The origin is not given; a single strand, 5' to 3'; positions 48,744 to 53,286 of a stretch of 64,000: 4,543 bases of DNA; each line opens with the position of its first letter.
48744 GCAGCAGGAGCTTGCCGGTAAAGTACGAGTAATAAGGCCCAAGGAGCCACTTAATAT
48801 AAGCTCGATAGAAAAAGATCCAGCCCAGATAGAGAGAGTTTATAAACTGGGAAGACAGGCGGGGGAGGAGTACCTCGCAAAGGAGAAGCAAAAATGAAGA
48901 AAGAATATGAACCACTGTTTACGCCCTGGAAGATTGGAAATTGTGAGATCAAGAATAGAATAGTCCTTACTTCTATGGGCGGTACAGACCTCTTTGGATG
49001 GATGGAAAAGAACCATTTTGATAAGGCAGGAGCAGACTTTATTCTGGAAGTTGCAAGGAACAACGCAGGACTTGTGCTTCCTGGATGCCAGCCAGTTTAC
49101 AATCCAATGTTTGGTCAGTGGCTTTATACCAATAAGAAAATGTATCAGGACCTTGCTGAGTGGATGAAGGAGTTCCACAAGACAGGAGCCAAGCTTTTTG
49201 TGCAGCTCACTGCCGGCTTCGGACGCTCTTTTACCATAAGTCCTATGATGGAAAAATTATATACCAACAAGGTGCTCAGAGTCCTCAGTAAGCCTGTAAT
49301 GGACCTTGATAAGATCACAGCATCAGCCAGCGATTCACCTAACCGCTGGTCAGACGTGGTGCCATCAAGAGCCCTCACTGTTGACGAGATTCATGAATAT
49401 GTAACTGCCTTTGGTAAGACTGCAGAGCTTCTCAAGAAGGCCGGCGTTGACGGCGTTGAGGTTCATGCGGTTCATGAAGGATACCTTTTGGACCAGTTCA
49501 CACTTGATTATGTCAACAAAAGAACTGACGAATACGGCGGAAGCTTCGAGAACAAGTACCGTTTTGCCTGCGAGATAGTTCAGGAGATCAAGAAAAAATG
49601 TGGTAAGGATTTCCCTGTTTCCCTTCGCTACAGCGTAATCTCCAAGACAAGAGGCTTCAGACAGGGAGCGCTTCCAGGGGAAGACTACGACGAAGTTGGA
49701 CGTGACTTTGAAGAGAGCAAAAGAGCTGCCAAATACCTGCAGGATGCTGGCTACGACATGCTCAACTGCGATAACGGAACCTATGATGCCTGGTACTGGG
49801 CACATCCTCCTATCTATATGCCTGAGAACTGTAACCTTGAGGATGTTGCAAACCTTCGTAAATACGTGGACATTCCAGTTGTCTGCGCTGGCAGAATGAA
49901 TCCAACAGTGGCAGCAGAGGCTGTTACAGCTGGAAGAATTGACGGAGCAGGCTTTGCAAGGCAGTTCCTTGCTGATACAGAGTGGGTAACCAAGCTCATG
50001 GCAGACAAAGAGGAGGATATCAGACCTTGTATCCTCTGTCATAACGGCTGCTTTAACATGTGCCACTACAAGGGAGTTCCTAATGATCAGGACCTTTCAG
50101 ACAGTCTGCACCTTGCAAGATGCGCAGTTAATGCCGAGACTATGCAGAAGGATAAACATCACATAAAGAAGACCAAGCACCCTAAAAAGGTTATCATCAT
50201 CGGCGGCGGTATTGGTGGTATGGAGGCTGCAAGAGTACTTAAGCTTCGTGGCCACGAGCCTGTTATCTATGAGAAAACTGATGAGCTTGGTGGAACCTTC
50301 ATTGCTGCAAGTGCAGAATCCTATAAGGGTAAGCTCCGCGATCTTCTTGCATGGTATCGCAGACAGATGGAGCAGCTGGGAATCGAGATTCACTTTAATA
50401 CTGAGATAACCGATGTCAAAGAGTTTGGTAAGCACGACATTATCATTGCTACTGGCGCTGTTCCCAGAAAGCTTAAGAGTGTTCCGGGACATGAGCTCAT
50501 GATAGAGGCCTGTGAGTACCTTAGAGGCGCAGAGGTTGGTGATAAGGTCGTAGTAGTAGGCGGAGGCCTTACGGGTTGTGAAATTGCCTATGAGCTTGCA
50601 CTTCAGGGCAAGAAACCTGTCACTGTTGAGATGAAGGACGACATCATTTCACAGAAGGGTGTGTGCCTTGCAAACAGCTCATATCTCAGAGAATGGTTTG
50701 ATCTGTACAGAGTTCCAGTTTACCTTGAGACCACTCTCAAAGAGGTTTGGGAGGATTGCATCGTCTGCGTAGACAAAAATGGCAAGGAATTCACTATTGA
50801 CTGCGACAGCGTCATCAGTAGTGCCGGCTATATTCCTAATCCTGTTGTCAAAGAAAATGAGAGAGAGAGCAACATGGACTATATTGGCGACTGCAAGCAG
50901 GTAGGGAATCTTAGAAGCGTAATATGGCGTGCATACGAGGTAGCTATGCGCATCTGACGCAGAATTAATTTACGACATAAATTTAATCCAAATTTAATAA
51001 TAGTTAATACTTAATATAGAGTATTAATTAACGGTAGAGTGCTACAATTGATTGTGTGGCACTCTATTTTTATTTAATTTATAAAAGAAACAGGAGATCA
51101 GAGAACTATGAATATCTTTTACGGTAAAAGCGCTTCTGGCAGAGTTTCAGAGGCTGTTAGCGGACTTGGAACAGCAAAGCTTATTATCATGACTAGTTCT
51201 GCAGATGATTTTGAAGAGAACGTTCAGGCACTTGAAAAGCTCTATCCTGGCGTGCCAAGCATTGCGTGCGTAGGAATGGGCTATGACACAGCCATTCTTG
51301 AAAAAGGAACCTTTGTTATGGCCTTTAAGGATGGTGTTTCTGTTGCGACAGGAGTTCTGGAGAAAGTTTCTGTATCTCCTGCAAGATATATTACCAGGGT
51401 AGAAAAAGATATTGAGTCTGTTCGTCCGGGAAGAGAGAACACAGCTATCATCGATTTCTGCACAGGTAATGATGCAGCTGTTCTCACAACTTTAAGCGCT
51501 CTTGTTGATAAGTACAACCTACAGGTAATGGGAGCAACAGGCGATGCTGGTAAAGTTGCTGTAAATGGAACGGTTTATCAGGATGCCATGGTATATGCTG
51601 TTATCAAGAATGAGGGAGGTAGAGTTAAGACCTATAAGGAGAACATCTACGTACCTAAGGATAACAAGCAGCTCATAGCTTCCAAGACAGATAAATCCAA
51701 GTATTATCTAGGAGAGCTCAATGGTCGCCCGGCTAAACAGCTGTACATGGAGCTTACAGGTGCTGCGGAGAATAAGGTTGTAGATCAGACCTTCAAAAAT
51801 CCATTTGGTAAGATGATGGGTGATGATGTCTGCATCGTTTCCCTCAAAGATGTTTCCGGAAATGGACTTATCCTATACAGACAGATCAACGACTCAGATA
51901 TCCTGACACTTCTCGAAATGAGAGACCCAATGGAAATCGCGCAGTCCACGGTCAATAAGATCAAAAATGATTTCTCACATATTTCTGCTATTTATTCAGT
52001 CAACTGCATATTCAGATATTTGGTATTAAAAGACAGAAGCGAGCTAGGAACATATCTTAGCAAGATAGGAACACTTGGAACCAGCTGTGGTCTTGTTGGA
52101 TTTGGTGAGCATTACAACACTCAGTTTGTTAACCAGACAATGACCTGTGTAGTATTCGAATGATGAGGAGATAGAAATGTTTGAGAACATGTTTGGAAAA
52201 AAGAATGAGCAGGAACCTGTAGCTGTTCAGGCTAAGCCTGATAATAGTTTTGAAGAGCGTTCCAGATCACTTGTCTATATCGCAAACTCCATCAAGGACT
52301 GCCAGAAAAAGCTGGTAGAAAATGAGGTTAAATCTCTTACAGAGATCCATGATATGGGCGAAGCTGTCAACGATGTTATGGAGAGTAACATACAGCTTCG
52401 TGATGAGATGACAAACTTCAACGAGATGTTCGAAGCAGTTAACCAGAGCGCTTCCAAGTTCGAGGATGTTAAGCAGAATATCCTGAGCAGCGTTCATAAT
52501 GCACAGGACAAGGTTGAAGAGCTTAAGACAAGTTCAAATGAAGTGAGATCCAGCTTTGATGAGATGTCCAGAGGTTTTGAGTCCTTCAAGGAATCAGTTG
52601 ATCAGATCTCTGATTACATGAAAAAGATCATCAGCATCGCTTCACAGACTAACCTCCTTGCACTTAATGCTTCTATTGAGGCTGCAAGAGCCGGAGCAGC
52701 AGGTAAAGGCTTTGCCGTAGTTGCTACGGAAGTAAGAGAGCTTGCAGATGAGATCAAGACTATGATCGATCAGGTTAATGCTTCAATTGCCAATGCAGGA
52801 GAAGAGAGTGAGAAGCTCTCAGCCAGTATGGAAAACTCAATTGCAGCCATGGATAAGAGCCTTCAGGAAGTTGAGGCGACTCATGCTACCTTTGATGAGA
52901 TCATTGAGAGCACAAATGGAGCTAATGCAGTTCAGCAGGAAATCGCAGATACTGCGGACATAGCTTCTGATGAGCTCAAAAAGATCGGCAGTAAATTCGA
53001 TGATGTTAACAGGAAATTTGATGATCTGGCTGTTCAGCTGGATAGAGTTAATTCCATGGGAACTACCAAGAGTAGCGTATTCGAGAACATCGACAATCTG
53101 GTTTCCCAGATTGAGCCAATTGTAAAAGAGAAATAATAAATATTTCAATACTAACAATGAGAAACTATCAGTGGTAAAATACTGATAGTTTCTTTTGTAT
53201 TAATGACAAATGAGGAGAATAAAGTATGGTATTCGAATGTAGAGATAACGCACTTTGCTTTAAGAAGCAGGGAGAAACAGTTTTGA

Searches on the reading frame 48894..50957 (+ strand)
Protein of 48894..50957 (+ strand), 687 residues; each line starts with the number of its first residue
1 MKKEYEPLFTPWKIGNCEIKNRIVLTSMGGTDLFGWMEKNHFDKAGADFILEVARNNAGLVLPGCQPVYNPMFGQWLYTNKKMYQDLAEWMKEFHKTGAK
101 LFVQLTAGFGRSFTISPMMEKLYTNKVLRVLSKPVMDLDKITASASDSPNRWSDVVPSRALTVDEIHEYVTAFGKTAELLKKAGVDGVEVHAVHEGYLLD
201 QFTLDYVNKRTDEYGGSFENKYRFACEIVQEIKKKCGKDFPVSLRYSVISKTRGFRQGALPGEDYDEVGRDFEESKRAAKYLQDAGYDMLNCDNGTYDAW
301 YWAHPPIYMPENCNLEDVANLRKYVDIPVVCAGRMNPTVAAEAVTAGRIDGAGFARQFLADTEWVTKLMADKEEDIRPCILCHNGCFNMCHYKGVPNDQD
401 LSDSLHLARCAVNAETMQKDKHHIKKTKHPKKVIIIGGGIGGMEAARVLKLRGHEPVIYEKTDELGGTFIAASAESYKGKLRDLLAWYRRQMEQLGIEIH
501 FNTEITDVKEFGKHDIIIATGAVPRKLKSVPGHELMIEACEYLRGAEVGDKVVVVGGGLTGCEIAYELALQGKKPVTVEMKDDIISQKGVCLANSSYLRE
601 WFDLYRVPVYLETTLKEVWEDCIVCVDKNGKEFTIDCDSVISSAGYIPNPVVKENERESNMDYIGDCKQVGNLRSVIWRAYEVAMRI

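Call 49: search_protein_families(library=pfam, proteins=[window:48894-50957:+], max_evalue=0.0001)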
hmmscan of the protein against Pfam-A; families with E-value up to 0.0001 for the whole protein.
window:48894-50957:+ (687 aa): 11 families
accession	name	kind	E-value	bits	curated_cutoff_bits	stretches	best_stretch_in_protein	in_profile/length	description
PF00724.26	Oxidored_FMN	-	1.1e-49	170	27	1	8-371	2-338/342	NADH:flavin oxidoreductase / NADH oxidase family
PF07992.20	Pyr_redox_2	-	5.8e-33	115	26.1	2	431-653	1-244/291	Pyridine nucleotide-disulphide oxidoreductase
PF01266.30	DAO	-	3.4e-16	60.2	27.9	1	551-602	1-50/353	FAD dependent oxidoreductase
PF00070.33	Pyr_redox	-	2.2e-14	54.1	22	1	551-587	1-37/82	Pyridine nucleotide-disulphide oxidoreductase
PF13450.12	NAD_binding_8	-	1.7e-11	44.7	21.9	1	435-468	1-34/68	NAD(P)-binding Rossmann-like domain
PF13738.12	Pyr_redox_3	-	7e-11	42.3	30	1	506-649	118-270/305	Pyridine nucleotide-disulphide oxidoreductase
PF00890.30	FAD_binding_2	-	1.9e-08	34.4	20.4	0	433-473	2-42/414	FAD binding domain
PF01134.28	GIDA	-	1e-06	28.5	22.1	0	551-581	1-31/391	Glucose inhibited division protein A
PF12831.13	FAD_oxidored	-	1.2e-05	25.3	27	0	433-473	2-42/416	FAD dependent oxidoreductase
PF13434.12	Lys_Orn_oxgnase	-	2.2e-05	24.2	21.3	0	496-603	131-239/339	L-lysine 6-monooxygenase/L-ornithine 5-monooxygenase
PF01494.25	FAD_binding_3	-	3.2e-05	23.8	22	0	551-582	3-34/349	FAD binding domain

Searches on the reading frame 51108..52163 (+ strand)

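Call 49: search_protein_families(library=pfam, proteins=[window:51108-52163:+], max_evalue=0.0001)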
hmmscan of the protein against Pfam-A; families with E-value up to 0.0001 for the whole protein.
window:51108-52163:+ (351 aa): 2 families
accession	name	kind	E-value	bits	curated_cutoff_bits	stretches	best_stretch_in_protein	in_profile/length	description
PF08495.15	FIST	-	2.4e-14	54.1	23.2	1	25-207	2-189/189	FIST N domain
PF10442.14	FIST_C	-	6.1e-09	36.6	28.5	1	209-336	1-130/131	FIST C domain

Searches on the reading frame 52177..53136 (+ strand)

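Call 49: search_protein_families(library=pfam, proteins=[window:52177-53136:+], max_evalue=0.0001)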
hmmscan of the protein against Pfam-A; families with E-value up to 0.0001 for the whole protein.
window:52177-53136:+ (319 aa): 10 families
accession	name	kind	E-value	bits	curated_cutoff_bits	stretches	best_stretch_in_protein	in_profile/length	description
PF00015.26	MCPsignal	-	1.5e-32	113.2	34.6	1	129-278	20-169/172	Methyl-accepting chemotaxis protein (MCP) signalling domain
PF14712.11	Snapin_Pallidin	-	7.8e-08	33.1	29.6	0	104-157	13-70/89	Snapin/Pallidin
PF06009.19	Laminin_II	-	1e-05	26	33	0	227-313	14-100/138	Laminin Domain II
PF24164.1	TMP_N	-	1.2e-05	26.1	27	0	105-153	24-72/82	Tape measure protein N-terminal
PF06013.18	WXG100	-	3.6e-05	24.4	27.3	0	85-150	6-76/86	Proteins of 100 residues with WXG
PF10046.14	BLOC1_2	-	4e-05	24.3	33.4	0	107-155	30-78/96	Biogenesis of lysosome-related organelles complex-1 subunit 2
PF07889.17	DUF1664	-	4.7e-05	23.9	34.6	0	84-150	46-112/124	Protein of unknown function (DUF1664)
PF11932.13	DUF3450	-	5.2e-05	23.1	32.6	0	73-147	20-94/241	Protein of unknown function (DUF3450)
PF05531.17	NPV_P10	-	7e-05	23.7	29.8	0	100-155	7-65/75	Nucleopolyhedrovirus P10 protein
PF20155.4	TMP_3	-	8.4e-05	22.8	41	0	72-200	4-118/192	Tape measure protein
